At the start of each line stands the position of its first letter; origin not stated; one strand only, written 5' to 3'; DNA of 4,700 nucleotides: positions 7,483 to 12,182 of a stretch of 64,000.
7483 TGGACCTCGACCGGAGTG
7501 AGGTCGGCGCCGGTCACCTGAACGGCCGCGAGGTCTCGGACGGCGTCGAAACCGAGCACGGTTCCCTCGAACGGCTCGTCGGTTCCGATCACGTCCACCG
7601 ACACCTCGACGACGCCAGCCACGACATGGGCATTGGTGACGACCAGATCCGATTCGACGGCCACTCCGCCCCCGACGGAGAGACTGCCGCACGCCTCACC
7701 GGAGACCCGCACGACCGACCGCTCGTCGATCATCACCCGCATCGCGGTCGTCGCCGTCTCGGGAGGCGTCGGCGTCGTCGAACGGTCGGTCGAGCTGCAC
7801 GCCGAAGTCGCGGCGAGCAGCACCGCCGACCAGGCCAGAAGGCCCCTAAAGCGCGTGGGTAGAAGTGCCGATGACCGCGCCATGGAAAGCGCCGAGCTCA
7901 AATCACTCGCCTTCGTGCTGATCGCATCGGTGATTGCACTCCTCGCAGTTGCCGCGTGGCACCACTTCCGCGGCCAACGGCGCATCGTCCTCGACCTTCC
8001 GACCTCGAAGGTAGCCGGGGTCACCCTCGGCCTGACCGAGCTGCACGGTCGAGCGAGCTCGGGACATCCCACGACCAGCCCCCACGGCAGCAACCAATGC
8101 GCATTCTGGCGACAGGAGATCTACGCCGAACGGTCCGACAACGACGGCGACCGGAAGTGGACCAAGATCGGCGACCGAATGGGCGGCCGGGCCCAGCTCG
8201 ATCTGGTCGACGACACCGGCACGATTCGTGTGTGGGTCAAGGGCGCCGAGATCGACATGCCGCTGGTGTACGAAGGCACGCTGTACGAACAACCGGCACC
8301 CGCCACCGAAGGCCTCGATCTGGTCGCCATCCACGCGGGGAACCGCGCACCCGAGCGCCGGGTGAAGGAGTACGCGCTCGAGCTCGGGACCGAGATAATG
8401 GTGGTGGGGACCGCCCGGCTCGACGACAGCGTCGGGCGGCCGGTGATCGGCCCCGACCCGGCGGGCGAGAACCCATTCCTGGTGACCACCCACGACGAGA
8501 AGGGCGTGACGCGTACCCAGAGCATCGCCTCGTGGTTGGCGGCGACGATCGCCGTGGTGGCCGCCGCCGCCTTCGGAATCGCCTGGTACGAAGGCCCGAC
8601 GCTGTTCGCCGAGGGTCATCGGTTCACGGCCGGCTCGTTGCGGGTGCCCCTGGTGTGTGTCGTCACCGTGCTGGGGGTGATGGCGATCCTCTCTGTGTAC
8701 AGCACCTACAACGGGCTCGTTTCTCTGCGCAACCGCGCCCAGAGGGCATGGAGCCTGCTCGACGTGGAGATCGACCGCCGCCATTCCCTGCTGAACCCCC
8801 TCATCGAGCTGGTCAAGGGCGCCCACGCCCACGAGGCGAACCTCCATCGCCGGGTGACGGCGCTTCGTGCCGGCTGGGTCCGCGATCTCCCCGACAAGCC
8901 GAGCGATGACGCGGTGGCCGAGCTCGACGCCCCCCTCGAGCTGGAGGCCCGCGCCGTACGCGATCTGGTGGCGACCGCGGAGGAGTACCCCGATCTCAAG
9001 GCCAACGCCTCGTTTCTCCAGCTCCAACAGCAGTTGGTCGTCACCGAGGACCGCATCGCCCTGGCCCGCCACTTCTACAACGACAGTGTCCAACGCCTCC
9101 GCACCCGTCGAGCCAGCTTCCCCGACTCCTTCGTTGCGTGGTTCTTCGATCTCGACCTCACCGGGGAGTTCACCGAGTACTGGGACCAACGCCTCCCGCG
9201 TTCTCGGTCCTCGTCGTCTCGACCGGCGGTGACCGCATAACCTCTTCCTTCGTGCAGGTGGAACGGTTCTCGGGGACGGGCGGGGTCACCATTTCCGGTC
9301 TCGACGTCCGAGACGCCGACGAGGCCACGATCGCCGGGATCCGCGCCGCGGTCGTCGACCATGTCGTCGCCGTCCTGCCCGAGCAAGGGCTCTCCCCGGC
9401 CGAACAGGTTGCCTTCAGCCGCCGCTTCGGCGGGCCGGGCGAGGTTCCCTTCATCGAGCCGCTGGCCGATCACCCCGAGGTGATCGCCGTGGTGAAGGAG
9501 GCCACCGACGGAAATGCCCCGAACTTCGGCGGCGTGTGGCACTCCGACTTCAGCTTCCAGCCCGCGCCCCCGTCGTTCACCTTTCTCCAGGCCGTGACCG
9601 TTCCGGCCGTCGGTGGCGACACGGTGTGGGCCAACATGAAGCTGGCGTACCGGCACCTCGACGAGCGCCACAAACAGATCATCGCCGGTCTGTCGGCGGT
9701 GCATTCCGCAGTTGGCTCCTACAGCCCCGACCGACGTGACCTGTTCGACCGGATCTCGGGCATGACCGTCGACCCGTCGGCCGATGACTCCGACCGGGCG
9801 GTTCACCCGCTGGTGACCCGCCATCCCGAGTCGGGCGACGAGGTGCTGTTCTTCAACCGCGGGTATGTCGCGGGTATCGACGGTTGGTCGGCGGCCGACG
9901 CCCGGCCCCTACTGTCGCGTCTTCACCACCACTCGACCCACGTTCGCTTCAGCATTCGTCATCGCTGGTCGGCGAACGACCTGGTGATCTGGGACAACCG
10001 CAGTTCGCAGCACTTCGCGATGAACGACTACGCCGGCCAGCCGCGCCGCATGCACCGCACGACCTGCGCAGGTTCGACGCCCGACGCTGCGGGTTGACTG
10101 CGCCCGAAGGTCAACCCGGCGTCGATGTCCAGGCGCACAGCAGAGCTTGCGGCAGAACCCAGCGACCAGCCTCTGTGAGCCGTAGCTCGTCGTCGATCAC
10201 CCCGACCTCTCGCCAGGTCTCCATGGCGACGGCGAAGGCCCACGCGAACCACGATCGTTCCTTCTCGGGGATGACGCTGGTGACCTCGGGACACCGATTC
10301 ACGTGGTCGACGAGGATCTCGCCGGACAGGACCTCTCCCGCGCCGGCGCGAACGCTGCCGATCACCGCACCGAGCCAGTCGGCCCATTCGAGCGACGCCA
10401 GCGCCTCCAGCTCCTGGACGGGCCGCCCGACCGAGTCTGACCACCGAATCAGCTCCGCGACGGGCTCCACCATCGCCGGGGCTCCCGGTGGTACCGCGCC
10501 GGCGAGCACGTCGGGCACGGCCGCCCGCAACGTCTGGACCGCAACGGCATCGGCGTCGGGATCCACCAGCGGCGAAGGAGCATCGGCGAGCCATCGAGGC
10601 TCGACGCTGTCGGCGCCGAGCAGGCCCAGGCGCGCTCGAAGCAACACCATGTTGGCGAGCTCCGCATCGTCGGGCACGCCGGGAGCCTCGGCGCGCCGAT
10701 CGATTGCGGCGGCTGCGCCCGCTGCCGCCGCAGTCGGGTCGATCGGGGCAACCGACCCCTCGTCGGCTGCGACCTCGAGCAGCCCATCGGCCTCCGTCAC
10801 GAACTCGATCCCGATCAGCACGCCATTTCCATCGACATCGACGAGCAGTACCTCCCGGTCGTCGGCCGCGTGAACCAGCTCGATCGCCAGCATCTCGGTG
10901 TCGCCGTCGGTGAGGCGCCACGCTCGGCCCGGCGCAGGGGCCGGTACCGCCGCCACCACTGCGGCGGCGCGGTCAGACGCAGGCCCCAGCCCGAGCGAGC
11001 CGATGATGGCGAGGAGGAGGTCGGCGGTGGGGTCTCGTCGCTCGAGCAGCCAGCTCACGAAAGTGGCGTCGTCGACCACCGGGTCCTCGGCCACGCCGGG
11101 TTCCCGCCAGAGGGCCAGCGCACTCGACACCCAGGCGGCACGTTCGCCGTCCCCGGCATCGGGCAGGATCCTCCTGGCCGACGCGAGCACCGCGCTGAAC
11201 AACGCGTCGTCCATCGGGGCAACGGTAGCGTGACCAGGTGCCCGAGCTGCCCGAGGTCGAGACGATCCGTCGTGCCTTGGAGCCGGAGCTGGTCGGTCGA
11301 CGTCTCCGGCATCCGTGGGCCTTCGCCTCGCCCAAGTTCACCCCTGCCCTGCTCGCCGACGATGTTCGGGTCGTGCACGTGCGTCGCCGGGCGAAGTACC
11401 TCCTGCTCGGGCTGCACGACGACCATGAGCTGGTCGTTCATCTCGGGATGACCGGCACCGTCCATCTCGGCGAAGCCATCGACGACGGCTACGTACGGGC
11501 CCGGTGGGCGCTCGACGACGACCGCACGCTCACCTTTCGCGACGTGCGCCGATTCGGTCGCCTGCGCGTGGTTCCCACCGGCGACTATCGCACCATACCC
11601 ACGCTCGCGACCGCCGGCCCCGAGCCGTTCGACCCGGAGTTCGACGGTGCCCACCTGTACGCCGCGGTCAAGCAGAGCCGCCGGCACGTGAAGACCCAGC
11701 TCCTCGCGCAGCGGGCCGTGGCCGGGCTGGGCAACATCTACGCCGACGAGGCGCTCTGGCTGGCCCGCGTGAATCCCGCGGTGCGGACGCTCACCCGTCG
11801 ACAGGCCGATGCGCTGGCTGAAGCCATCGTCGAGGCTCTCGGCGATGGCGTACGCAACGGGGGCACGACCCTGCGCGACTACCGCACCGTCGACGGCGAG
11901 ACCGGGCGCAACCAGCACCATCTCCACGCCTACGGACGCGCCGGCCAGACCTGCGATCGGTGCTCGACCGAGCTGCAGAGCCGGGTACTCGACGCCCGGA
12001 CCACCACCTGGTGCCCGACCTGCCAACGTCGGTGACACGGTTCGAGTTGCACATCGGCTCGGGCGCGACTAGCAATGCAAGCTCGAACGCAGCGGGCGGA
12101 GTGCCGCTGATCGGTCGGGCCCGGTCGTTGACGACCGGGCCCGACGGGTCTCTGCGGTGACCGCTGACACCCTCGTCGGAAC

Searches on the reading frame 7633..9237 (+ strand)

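Call 27: search_protein_families(library=pfam, proteins=[window:7633-9237:+], max_evalue=0.00001)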
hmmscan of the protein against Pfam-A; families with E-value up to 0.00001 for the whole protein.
window:7633-9237:+ (535 aa): 2 families
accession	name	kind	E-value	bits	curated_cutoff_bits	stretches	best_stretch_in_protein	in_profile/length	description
PF04011.17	LemA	-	1.8e-30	106.1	26.2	1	372-510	1-132/149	LemA family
PF12483.13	GIDE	-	6.4e-09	35.9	23.6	1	172-309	14-155/160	E3 Ubiquitin ligase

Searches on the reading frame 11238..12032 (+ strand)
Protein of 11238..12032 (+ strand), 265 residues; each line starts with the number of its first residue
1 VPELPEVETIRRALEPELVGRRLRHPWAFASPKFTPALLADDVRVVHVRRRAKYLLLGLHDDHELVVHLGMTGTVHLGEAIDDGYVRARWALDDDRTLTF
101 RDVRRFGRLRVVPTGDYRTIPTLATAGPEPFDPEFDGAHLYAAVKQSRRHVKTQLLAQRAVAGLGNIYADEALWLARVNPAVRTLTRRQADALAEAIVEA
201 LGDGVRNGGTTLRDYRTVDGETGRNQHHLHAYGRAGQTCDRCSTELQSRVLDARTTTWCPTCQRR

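Call 27: search_protein_families(library=pfam, proteins=[window:11238-12032:+], max_evalue=0.00001)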
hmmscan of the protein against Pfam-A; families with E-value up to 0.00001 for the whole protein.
window:11238-12032:+ (265 aa): 3 families
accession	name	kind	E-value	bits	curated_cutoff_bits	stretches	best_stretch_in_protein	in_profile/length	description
PF01149.29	Fapy_DNA_glyco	-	7e-26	91.6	25.5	1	1-109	1-117/117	Formamidopyrimidine-DNA glycosylase N-terminal domain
PF06831.19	H2TH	-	1.6e-22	79.7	34.7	1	127-214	2-91/93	Formamidopyrimidine-DNA glycosylase H2TH domain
PF06827.20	zf-FPG_IleRS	-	8.7e-07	29.1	21.3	1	236-264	1-29/30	Zinc finger found in FPG and IleRS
